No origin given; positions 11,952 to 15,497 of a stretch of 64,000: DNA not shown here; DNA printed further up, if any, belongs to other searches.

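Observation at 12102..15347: Four-gene operon coupling a PLD-SNF2 helicase and a DUF4391-like protein to a type III R-M pair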

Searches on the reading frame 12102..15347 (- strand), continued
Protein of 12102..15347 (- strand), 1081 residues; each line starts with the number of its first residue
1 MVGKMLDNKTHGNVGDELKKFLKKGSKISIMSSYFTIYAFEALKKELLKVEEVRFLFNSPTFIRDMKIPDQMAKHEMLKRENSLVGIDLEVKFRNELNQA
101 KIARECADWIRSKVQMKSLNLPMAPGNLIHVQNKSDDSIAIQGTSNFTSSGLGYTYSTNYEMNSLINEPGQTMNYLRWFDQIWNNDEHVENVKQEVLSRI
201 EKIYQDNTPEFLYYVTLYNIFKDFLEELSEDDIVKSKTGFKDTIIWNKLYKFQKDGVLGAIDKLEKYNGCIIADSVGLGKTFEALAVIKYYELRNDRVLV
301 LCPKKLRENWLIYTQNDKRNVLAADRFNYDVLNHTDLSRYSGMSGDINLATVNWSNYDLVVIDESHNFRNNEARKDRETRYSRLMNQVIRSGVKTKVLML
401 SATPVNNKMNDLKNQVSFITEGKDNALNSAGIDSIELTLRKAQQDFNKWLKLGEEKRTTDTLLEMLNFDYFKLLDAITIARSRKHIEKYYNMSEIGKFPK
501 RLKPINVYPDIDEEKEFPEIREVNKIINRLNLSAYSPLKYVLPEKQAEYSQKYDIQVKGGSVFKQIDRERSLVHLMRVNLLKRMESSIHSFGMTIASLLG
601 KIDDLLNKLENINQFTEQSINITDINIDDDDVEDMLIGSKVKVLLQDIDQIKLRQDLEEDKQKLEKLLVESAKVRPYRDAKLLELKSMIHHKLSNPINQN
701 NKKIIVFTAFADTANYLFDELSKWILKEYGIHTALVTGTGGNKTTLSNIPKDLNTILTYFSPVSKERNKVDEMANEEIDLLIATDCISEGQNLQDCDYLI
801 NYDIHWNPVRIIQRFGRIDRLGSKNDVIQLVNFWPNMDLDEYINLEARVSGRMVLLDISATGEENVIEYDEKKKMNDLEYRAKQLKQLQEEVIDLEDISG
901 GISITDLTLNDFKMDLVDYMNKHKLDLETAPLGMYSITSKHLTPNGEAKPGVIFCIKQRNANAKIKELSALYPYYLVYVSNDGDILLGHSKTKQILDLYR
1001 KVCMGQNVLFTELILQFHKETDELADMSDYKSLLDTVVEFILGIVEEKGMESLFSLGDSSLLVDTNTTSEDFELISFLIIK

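Call 69: get_annotated_region(hit=H178, flank=8000)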
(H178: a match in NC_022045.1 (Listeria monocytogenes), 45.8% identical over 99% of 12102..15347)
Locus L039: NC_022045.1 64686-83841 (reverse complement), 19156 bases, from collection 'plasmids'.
description: Listeria monocytogenes plasmid unnamed, complete sequence
organism: Listeria monocytogenes (NCBI taxid 1639)
taxonomy: Bacteria; Bacillota; Bacilli; Bacillales; Listeriaceae; Listeria; Listeria monocytogenes
host: -; source: Environment; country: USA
typing (MOB-suite, as given by PLSDB): mobilizable; replicon rep_cluster_110,rep_cluster_2446; relaxase MOBP,MOBP,MOBP
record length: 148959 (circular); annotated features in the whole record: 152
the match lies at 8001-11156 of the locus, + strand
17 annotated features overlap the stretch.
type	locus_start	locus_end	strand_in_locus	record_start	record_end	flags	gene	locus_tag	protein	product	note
CDS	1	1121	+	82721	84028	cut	-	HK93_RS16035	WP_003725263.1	site-specific DNA-methyltransferase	-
CDS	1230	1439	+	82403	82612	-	-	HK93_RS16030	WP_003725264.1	hypothetical protein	-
CDS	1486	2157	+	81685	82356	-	-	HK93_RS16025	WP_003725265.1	hypothetical protein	-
CDS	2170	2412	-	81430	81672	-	-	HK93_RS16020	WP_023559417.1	hypothetical protein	-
CDS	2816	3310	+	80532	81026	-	-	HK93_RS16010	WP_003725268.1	hypothetical protein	-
CDS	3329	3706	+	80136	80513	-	-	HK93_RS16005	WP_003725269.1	hypothetical protein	-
CDS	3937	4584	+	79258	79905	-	-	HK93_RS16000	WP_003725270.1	hypothetical protein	-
CDS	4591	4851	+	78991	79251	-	-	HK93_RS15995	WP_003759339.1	helix-turn-helix transcriptional regulator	-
CDS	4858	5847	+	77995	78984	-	-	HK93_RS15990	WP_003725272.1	hypothetical protein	-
CDS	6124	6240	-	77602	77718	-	-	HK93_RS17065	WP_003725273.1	putative holin-like toxin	-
CDS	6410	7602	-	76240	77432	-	-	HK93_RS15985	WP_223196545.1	IS3 family transposase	-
CDS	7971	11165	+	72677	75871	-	-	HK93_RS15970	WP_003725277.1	helicase-related protein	-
CDS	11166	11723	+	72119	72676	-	-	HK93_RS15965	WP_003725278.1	hypothetical protein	-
CDS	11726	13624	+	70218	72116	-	-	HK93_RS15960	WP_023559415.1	site-specific DNA-methyltransferase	GO:0006306 - DNA methylation [Evidence IEA]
CDS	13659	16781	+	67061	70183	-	-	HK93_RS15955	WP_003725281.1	DEAD/DEAH box helicase family protein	-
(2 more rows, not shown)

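Call 70: get_annotated_region(hit=H185, flank=8000)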
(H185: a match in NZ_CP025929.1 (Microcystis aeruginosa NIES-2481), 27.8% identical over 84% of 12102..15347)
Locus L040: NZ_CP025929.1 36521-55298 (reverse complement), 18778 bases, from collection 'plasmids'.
description: Microcystis aeruginosa NIES-2481 plasmid p1, complete sequence
organism: Microcystis aeruginosa NIES-2481 (NCBI taxid 1698524)
taxonomy: Bacteria; Cyanobacteriota; Cyanophyceae; Chroococcales; Microcystaceae; Microcystis; Microcystis aeruginosa; Microcystis aeruginosa NIES-2481
host: -; source: cell culture,freshwater; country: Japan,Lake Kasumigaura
typing (MOB-suite, as given by PLSDB): non-mobilizable
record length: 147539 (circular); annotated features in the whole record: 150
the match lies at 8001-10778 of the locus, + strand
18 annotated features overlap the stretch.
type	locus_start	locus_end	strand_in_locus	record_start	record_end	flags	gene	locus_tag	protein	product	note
CDS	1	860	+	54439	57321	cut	-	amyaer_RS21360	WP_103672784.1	plasmid replication protein, CyRepA1 family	-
CDS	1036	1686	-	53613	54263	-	-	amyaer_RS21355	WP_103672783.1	Uma2 family endonuclease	-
CDS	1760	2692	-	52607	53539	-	-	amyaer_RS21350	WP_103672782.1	ATP-binding protein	-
CDS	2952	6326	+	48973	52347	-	-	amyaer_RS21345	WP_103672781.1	N-6 DNA methylase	GO:0006306 - DNA methylation [Evidence IEA]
CDS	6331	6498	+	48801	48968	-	-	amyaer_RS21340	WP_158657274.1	hypothetical protein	-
CDS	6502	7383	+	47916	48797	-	-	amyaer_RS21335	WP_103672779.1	nucleotidyltransferase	-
CDS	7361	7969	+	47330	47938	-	-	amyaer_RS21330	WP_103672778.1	SLATT domain-containing protein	-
CDS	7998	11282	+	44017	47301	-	-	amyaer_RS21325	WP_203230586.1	helicase-related protein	-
CDS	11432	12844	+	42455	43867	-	-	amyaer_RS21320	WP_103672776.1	MotA/TolQ/ExbB proton channel family protein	-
CDS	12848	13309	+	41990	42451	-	-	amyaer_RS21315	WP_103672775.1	hypothetical protein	-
CDS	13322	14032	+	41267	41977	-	-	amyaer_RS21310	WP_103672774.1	hypothetical protein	-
CDS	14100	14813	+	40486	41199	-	-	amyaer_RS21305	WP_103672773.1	DUF559 domain-containing protein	-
CDS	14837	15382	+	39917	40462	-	-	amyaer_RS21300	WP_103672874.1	NUDIX domain-containing protein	-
CDS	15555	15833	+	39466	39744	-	-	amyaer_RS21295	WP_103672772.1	hypothetical protein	-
CDS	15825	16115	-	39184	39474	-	-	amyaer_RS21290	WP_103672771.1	HNH endonuclease signature motif containing protein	-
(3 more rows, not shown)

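Call 71: get_annotated_region(hit=H191, flank=8000)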
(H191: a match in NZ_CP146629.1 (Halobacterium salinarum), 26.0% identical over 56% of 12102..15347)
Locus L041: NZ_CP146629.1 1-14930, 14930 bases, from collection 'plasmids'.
description: Halobacterium salinarum strain KBTZ03 plasmid pKBTZ03_437, complete sequence
organism: Halobacterium salinarum (NCBI taxid 2242)
taxonomy: Archaea; Euryarchaeota; Halobacteria; Halobacteriales; Halobacteriaceae; Halobacterium; Halobacterium salinarum
host: -; source: -; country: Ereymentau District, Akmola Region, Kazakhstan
typing (MOB-suite, as given by PLSDB): non-mobilizable
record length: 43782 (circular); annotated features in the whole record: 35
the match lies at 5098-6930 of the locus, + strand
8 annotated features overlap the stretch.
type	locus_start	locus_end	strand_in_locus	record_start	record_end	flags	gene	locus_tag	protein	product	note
CDS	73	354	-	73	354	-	-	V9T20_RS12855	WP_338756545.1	MarR family transcriptional regulator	-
CDS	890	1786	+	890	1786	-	-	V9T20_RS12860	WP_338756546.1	hypothetical protein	-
CDS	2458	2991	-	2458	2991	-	-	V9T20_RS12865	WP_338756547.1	hypothetical protein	-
CDS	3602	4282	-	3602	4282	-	-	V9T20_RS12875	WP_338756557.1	IS6 family transposase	-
CDS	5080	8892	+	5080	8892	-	-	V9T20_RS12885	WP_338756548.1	helicase-related protein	-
CDS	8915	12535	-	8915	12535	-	-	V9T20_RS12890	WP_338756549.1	DNA methyltransferase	-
CDS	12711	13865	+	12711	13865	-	-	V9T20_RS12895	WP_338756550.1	hypothetical protein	-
CDS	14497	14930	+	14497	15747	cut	-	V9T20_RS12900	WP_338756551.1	orc1/cdc6 family replication initiation protein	-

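Call 84: search_solved_structures(query=window:12102-15347:-, max_evalue=0.00001)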
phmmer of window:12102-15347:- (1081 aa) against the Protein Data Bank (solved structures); distinct sequences matched with E-value up to 0.00001: 17.
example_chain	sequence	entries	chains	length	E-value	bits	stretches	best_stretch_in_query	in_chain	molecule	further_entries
1z63_A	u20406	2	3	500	4.6e-10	41.8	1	269-422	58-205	Helicase of the snf2/rad54 family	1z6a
8so8_A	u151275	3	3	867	8.1e-10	41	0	779-827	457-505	RNA polymerase-associated protein RapA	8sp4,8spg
6bog_A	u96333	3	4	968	1.1e-09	40.6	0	779-827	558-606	RNA polymerase-associated protein RapA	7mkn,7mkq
7m8e_F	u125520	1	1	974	1.1e-09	40.5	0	779-827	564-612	RNA polymerase-associated protein RapA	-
4s20_K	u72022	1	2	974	1.1e-09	40.5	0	779-827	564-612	RNA polymerase-associated protein RapA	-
8t0l_F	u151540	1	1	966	7.5e-09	37.8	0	779-827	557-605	RNA polymerase-associated protein RapA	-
6ne3_W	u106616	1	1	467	1.1e-08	37.3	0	244-422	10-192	SWI/SNF-related matrix-associated actin-dependent regulator of chromatin subfamily A membe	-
8v4y_W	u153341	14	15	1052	1.9e-08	36.5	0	243-422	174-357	SWI/SNF-related matrix-associated actin-dependent regulator of chromatin subfamily A membe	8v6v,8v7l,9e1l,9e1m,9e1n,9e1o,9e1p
6iy2_O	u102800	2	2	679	7.4e-07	31.2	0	776-846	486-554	Transcription regulatory protein SNF2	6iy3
5x0x_O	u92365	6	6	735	9.3e-07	30.9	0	776-846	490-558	Transcription regulatory protein SNF2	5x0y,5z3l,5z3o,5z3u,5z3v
7otq_K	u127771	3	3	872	1.5e-06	30.2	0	249-419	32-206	Chromodomain-helicase-DNA-binding protein 1-like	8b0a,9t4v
7epu_B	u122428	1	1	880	1.6e-06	30.1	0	249-419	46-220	Chromodomain-helicase-DNA-binding protein 1-like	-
7enn_K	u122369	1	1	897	1.6e-06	30.1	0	249-419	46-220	Chromodomain-helicase-DNA-binding protein 1-like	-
6vzg_K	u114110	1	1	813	3.7e-06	28.9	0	244-403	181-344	Nuclear protein STH1/NPS1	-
6vz4_K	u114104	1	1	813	3.7e-06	28.9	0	244-403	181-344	Nuclear protein STH1/NPS1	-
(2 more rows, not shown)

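Call 94: search_dna_similar(query=window:12102-15347:-, collection=phages, mode=protein, max_evalue=1e-20, max_rows=15)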
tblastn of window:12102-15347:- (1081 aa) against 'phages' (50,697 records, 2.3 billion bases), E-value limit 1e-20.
Records with a match: 5; places in all: 6; records where one place covers at least 80% of the query: 3.
Best place of each record, by identity: <60% 5.
By first word of the organism name: Bacteriophage 2; Listeria 2; Erysipelothrix 1.
By host as written in the record: - 2; Listeria monocytogenes 2; Erysipelothrix rhusiopathiae ZJ 1.
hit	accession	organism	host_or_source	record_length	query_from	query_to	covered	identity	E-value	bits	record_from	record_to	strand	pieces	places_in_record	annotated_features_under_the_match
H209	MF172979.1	Erysipelothrix phage phi1605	Erysipelothrix rhusiopathiae ZJ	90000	1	1081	100%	49.7%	0e+0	1009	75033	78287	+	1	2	DEAD/DEAH box helicase-like protein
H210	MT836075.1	Bacteriophage sp.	human fecal samples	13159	4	1081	100%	47.4%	0e+0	938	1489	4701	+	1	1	record has no annotation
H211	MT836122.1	Bacteriophage sp.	human fecal samples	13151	14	1081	99%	46.3%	0e+0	910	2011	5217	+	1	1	record has no annotation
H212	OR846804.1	Listeria phage LM 4-11-1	Listeria monocytogenes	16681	14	482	43%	48.3%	2e-110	385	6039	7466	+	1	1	record has no annotation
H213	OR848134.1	Listeria phage LM 4-14-1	Listeria monocytogenes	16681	14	482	43%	48.3%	2e-110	385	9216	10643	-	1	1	record has no annotation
